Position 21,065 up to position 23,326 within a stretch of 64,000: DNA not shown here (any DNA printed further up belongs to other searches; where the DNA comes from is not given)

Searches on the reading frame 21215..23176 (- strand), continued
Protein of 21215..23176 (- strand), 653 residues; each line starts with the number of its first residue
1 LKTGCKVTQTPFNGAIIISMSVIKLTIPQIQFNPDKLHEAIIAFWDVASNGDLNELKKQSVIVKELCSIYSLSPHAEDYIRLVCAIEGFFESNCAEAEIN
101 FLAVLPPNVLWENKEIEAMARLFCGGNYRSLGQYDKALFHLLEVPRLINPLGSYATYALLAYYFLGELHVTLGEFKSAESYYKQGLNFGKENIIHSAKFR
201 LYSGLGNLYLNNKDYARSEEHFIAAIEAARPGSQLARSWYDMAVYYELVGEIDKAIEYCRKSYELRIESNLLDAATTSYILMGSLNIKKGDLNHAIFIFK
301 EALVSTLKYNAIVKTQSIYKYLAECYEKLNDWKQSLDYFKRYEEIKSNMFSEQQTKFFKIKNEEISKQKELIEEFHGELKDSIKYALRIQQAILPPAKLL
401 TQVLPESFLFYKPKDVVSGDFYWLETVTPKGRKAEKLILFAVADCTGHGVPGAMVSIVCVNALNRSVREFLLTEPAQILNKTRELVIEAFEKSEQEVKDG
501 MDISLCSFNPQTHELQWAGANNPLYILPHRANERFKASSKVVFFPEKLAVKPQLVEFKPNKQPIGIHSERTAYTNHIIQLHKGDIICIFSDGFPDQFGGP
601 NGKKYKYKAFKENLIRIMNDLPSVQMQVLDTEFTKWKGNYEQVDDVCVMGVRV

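Call 36: search_protein_families(library=pfam, proteins=[L053:2688-3230:+, L053:3227-4171:+, L053:4137-4565:+, L053:4567-5481:+, L053:5486-6502:+, L053:9120-9614:+, L077:7721-8074:+, L077:8078-8419:+, L077:8416-11004:-, L077:6431-7462:-], max_evalue=0.001)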
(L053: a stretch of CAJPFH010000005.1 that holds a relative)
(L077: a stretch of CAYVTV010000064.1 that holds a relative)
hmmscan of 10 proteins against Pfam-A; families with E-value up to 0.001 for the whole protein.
L053:2688-3230:+ (180 aa): 1 family
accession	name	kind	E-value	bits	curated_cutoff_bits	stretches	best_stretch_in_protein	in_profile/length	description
PF00156.33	Pribosyltran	-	3.7e-16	59.3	26.3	1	6-154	5-144/158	Phosphoribosyl transferase domain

L053:3227-4171:+ (314 aa): 2 families
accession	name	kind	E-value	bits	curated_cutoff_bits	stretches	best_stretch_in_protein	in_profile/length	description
PF02729.26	OTCace_N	-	4e-42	144.2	29.9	1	9-151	2-148/148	Aspartate/ornithine carbamoyltransferase, carbamoyl-P binding domain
PF00185.30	OTCace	-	2.2e-24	86.7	29.4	1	158-304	2-157/157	Aspartate/ornithine carbamoyltransferase, Asp/Orn binding domain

L053:4137-4565:+ (142 aa): 2 families
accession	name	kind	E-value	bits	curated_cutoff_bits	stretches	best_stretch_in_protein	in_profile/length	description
PF01740.26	STAS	-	1.6e-15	57.2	22.6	1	35-123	17-106/106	STAS domain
PF13466.11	STAS_2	-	1.3e-05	25.7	29.2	1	37-110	7-79/80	STAS domain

L053:4567-5481:+ (304 aa): 4 families
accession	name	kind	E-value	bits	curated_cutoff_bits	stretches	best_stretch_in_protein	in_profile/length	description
PF12706.13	Lactamase_B_2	-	1.3e-17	64.5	27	2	33-155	3-134/200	Beta-lactamase superfamily domain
PF23023.1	Anti-Pycsar_Apyc1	-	1e-07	32.2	50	1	1-95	1-93/250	Anti-Pycsar protein Apyc1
PF00753.33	Lactamase_B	-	7.8e-07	29.7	22.7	1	30-76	15-65/196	Metallo-beta-lactamase superfamily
PF13691.12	Lactamase_B_4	-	2.4e-06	27.5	27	1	25-70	16-63/63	tRNase Z endonuclease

L053:5486-6502:+ (338 aa): 1 family
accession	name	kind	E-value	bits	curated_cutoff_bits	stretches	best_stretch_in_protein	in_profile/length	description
PF02424.20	ApbE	-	1.5e-86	290.7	25.6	1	39-313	2-265/266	ApbE family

L053:9120-9614:+ (164 aa): 1 family
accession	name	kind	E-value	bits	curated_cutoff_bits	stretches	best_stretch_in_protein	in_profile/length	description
PF12850.12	Metallophos_2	-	3.2e-27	95.8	27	1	3-148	2-151/154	Calcineurin-like phosphoesterase superfamily domain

L077:7721-8074:+ (117 aa): 1 family
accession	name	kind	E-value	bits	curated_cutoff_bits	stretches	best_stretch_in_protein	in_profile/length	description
PF01627.28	Hpt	-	0.00013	22.5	24.6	1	22-81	1-60/84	Hpt domain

L077:8078-8419:+ (113 aa): 2 families
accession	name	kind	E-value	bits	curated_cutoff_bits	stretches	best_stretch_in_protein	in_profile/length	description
PF01740.26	STAS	-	5.3e-16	58.7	22.6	1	26-107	24-106/106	STAS domain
PF13466.11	STAS_2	-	9.4e-08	32.6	29.2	1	26-94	12-79/80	STAS domain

L077:8416-11004:- (862 aa): 23 families
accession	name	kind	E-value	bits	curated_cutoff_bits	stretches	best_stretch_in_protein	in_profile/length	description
PF07724.20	AAA_2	-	3.1e-71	239.2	27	1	594-765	1-166/166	AAA domain (Cdc48 subfamily)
PF17871.7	AAA_lid_9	-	3.5e-35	120.5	22.8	1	341-439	2-100/104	AAA lid domain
PF10431.15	ClpB_D2-small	-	2.6e-23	82.3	21.9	1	771-849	1-79/81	C-terminal, D2-small domain, of ClpB protein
PF00004.35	AAA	-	3.3e-23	83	21.2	2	201-331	2-123/131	ATPase family associated with various cellular activities (AAA)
PF07728.20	AAA_5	-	2.5e-19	70.1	22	1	599-720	2-125/139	AAA domain (dynein-related subfamily)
PF02861.25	Clp_N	-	6.8e-18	65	20.7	2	92-142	1-52/53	Clp amino terminal domain, pathogenicity island component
PF13191.12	AAA_16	-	1.1e-12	49.3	32.6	1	178-225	2-52/167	AAA ATPase domain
PF13401.12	AAA_22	-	1.8e-10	41.7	27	0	598-694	7-110/130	AAA domain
PF00158.32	Sigma54_activat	-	3.2e-09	37.1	20.2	1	598-708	24-136/168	Sigma-54 interaction domain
PF20720.3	nSTAND3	-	1.7e-07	31.5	27.2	0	186-225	8-45/155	Novel STAND NTPase 3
PF13238.12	AAA_18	-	1.4e-06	29.2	29.4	0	602-639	4-44/128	AAA domain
PF05621.17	TniB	-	2.5e-06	27.5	22.4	0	185-336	23-184/189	Bacterial TniB protein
PF01078.27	Mg_chelatase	-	3e-06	27.2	20.3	0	185-239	11-64/207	Magnesium chelatase, subunit ChlI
PF12775.13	AAA_7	-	1.9e-05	24.7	25.8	0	599-645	36-82/181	P-loop containing dynein motor region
PF13173.12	AAA_14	-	5.8e-05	23.5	27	0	600-695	6-88/129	AAA domain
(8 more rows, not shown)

L077:6431-7462:- (343 aa): 14 families
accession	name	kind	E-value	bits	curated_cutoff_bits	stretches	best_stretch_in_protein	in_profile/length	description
PF07719.23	TPR_2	-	8.9e-25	85.2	27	1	235-265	3-33/34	Tetratricopeptide repeat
PF00515.34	TPR_1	-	1.7e-23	81.9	27.8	1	234-266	2-34/34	Tetratricopeptide repeat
PF13414.12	TPR_11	-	4.6e-20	71.5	26.8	1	208-247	3-42/42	TPR repeat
PF13432.12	TPR_16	-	7e-16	58.8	32.7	0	67-109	1-43/65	Tetratricopeptide repeat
PF13181.12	TPR_8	-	1.3e-13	50.3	25.7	0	235-265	3-33/34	Tetratricopeptide repeat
PF13371.12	TPR_9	-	1.6e-12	47.7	35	0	236-264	32-60/73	Tetratricopeptide repeat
PF14559.12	TPR_19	-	5.3e-12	46.3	25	1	41-100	3-62/68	Tetratricopeptide repeat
PF13431.12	TPR_17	-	7.1e-10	38.8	24.4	0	289-321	1-33/34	Tetratricopeptide repeat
PF13424.12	TPR_12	-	4.3e-09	36.9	30.1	0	167-230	5-76/77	Tetratricopeptide repeat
PF13174.12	TPR_6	-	2.3e-08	34.6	26.3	0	64-95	1-32/33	Tetratricopeptide repeat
PF13428.12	TPR_14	-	2.6e-08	34.2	23.5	0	65-102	3-40/44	Tetratricopeptide repeat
PF23914.1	TPR_CcmH_CycH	-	3.4e-06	27.4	42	0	18-92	75-150/158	Cytochrome c-type biogenesis protein H TPR domain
PF13374.12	TPR_10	-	0.00046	20.5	27.5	0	235-256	4-25/42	Tetratricopeptide repeat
PF12569.14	NatA_aux_su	-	0.00071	19.1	33.3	0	46-126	21-101/515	N-terminal acetyltransferase A, auxiliary subunit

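Call 44: search_protein_families(library=pfam, alignment_id=A2, max_evalue=0.0001)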
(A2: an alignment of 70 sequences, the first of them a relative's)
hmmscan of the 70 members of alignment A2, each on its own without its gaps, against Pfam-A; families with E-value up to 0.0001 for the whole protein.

A. member 1, L008:11996-12601:- (201 aa): 4 families
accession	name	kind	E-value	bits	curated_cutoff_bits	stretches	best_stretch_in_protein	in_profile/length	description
PF04542.20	Sigma70_r2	-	1.8e-14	53.7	24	1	27-95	1-69/71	Sigma-70 region 2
PF08281.18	Sigma70_r4_2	-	2.4e-10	40.3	25.7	1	135-175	2-42/54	Sigma-70, region 4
PF04545.22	Sigma70_r4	-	1.2e-08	34.8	24.1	1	143-189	4-50/50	Sigma-70, region 4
PF07638.17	Sigma70_ECF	-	5.7e-08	33.3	21.1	1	53-183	53-175/185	ECF sigma factor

B. families by the number of members that match (of 70 scanned): 115 families (the first 25 are shown)
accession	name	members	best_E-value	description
PF13424.12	TPR_12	8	4.7e-53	Tetratricopeptide repeat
PF00515.34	TPR_1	8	5.5e-36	Tetratricopeptide repeat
PF07719.23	TPR_2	8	3.5e-34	Tetratricopeptide repeat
PF07228.17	SpoIIE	8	3e-22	Stage II sporulation protein E (SpoIIE)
PF13374.12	TPR_10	7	8.4e-36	Tetratricopeptide repeat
PF13181.12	TPR_8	7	2.4e-27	Tetratricopeptide repeat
PF24885.1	TPR_NPHP3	7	2.3e-20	Nephrocystin-3 TPR domain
PF13176.12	TPR_7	6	1.4e-20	Tetratricopeptide repeat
PF17874.7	TPR_MalT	5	5.9e-12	MalT-like TPR region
PF13432.12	TPR_16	5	2.8e-07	Tetratricopeptide repeat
PF13428.12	TPR_14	5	4.9e-07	Tetratricopeptide repeat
PF07494.17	Reg_prop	3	3.8e-48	Two component regulator propeller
PF13715.12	CarbopepD_reg_2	3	1.1e-21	CarboxypepD_reg-like domain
PF07495.19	Y_Y_Y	3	3.7e-20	Y_Y_Y domain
PF13431.12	TPR_17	3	3.4e-10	Tetratricopeptide repeat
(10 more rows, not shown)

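Call 45: search_protein_families(library=pfam, alignment_id=A3, max_evalue=0.0001)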
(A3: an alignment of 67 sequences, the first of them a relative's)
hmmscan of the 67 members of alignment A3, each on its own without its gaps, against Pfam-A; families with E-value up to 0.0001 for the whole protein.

A. member 1, L008:9133-9570:- (145 aa): 1 family
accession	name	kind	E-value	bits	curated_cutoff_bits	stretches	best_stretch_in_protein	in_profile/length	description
PF02566.24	OsmC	-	4.3e-18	66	27.5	1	34-128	1-94/100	OsmC-like protein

B. families by the number of members that match (of 67 scanned): 118 families (the first 25 are shown)
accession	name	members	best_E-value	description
PF13424.12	TPR_12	7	4.1e-37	Tetratricopeptide repeat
PF00515.34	TPR_1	7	1.1e-25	Tetratricopeptide repeat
PF07719.23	TPR_2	7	9.7e-23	Tetratricopeptide repeat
PF07228.17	SpoIIE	7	4.7e-22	Stage II sporulation protein E (SpoIIE)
PF13181.12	TPR_8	6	2e-20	Tetratricopeptide repeat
PF13414.12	TPR_11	5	8.5e-17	TPR repeat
PF18962.6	Por_Secre_tail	5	4.6e-15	Secretion system C-terminal sorting domain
PF13374.12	TPR_10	4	1.6e-23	Tetratricopeptide repeat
PF13176.12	TPR_7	4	1.3e-13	Tetratricopeptide repeat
PF13432.12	TPR_16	4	1.6e-12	Tetratricopeptide repeat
PF14559.12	TPR_19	4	6.2e-10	Tetratricopeptide repeat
PF13431.12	TPR_17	4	1e-08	Tetratricopeptide repeat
PF17874.7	TPR_MalT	4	8.9e-08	MalT-like TPR region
PF13428.12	TPR_14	3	1.8e-08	Tetratricopeptide repeat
PF07494.17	Reg_prop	2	6.2e-50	Two component regulator propeller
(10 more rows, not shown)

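Call 57: search_protein_families(library=ncbifam, proteins=[L063:16063-16614:+, L043:14520-15257:-, L081:3-1133:+, L063:18562-18969:+, window:21215-23176:-], max_evalue=0.01)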
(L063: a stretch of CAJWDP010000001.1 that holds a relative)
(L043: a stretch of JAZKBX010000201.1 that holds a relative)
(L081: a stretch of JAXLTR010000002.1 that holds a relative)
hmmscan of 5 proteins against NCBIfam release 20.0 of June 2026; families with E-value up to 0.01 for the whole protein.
L063:16063-16614:+ (183 aa): 4 families
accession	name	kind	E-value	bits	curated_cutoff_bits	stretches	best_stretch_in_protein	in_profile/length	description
NF038262.1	SiaB_fam_kinase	subfamily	7.8e-39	133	85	1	10-179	2-176/177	SiaB family protein kinase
NF038264.1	kinase_SiaB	equivalog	3.2e-19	69.4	225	1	9-178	2-174/176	biofilm regulation protein kinase SiaB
NF052618.1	slr1658_cyano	equivalog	1.6e-06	27.8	200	1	61-181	71-188/191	slr1658 family protein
NF047703.1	slr1658_superfam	superfamily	1.1e-05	24.9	100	1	51-179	59-182/185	slr1658 superfamily regulator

L043:14520-15257:- (245 aa): 3 families
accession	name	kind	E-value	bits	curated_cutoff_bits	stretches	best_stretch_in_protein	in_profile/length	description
NF038262.1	SiaB_fam_kinase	subfamily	1.3e-46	158.3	85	2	76-241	7-177/177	SiaB family protein kinase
NF038264.1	kinase_SiaB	equivalog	2.1e-22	79.8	225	2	117-241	50-176/176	biofilm regulation protein kinase SiaB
NF047703.1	slr1658_superfam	superfamily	0.00012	21.5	100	1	107-238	55-180/185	slr1658 superfamily regulator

L081:3-1133:+ (376 aa): 4 families
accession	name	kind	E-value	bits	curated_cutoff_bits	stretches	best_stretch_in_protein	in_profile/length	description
NF038262.1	SiaB_fam_kinase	subfamily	1.8e-74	249.1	85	2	11-182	2-177/177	SiaB family protein kinase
NF038264.1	kinase_SiaB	equivalog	1.6e-28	99.7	225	2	26-180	18-174/176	biofilm regulation protein kinase SiaB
NF047703.1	slr1658_superfam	superfamily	8.2e-13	48.2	100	2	241-374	57-184/185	slr1658 superfamily regulator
NF052618.1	slr1658_cyano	equivalog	2e-12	47.1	200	1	245-375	65-189/191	slr1658 family protein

L063:18562-18969:+ (135 aa): 1 family
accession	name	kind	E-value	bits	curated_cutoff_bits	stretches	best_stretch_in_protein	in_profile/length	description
NF038265.1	phos_prot_SiaC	equivalog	8.1e-18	64.6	150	1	3-132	2-120/122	biofilm regulation phosphoprotein SiaC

window:21215-23176:- (653 aa): 10 families
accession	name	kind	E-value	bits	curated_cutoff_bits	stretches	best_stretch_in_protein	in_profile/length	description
NF038263.1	prot_phos_SiaA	equivalog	1.3e-41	143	700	2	364-536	396-563/658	biofilm regulation protein phosphatase SiaA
NF040959.1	MamA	equivalog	8.9e-08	31.8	200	1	161-301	73-198/204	magnetosome protein MamA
TIGR02521.1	type_IV_pilW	equivalog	2.1e-05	24.2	154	1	201-382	33-202/234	type IV pilus biogenesis/stability protein PilW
TIGR02795.1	tol_pal_ybgF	equivalog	2.8e-05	24.7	90.1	0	205-258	45-98/119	tol-pal system protein YbgF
NF052312.1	T9SS_PorW_SprE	equivalog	8.8e-05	21.3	250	1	162-228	293-357/716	type IX secretion system periplasmic lipoprotein PorW/SprE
TIGR02917.1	PEP_TPR_lipo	equivalog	0.00091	17.2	312.2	1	194-345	596-732/899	XrtA/PEP-CTERM system TPR-repeat protein PrsT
NF047558.1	TPR_END_plus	domain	0.0016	18.3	32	0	239-266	2-29/56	TPR end-of-group domain-containing protein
NF008756.0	PRK11788.1-4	equivalog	0.0021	17.1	474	1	113-352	66-285/389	lipopolysaccharide assembly protein LapB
NF008757.0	PRK11788.1-5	equivalog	0.0027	16.9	363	1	163-348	111-281/388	lipopolysaccharide assembly protein LapB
NF033758.1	gliding_GltE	equivalog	0.01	14.9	225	0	204-331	261-380/411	adventurous gliding motility TPR repeat lipoprotein GltE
